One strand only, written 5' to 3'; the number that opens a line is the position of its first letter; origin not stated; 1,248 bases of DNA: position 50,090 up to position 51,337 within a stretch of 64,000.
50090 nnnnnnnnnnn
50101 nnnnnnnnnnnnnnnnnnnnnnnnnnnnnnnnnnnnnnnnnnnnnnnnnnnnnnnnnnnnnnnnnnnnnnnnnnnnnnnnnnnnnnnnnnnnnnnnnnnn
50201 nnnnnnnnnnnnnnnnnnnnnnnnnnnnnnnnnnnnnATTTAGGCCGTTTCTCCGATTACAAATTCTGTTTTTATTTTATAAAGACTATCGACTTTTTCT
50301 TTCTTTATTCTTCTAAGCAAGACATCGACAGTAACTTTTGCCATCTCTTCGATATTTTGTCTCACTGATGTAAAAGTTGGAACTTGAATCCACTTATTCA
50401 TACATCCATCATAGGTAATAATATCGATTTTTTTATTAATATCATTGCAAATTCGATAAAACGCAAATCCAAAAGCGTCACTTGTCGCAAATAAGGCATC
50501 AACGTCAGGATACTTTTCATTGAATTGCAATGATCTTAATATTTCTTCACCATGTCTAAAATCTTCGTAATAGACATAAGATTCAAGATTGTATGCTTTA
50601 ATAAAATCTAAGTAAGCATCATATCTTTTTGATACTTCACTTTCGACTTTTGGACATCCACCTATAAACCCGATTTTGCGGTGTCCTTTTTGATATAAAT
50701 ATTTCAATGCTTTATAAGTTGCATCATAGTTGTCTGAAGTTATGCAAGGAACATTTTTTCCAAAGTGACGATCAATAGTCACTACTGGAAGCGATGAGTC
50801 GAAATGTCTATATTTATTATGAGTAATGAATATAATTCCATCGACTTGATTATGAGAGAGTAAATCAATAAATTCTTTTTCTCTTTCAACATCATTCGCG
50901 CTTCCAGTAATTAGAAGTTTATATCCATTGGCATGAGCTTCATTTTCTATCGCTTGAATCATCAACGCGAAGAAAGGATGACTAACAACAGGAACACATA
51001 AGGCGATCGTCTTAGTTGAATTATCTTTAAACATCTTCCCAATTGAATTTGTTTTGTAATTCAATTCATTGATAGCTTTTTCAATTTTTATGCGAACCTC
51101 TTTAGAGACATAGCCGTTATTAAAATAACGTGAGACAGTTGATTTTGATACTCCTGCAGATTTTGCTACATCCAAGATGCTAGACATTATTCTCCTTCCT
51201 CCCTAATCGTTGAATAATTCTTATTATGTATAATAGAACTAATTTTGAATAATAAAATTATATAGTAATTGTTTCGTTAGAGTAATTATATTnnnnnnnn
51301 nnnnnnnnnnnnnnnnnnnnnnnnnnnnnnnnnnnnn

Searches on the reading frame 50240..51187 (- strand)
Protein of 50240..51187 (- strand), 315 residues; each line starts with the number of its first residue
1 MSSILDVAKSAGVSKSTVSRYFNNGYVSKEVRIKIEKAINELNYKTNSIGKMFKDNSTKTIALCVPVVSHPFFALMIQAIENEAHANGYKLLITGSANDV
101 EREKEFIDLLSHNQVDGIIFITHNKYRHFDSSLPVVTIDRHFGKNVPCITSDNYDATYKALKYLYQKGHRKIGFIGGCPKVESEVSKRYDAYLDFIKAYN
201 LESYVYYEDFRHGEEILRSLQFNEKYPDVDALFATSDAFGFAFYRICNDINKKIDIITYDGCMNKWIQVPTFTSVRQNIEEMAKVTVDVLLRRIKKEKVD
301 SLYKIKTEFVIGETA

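Call 4: search_protein_families(library=pfam, proteins=[window:50240-51187:-], max_evalue=0.1)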
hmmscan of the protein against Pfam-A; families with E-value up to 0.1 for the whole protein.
window:50240-51187:- (315 aa): 7 families
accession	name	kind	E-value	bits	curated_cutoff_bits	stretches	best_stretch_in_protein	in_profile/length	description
PF00532.27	Peripla_BP_1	-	1.5e-19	71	22.2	1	59-251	2-205/281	Periplasmic binding proteins and sugar binding domain of LacI family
PF00356.27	LacI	-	2.5e-16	59.6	27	1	4-47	2-46/46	Bacterial regulatory proteins, lacI family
PF13377.12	Peripla_BP_3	-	8e-15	55.7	26.5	1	162-314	2-166/167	Periplasmic binding protein-like domain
PF13407.12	Peripla_BP_4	-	1.7e-11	44.6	35.1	1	61-298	1-258/258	Periplasmic binding protein domain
PF01381.28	HTH_3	-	9.5e-05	22.8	23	1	4-40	12-49/55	Helix-turn-helix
PF00440.29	TetR_N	-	0.0014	18.8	24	1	3-24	18-39/47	Bacterial regulatory proteins, tetR family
PF02796.21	HTH_7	-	0.034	14.7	23.8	0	3-23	23-43/45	Helix-turn-helix domain of resolvase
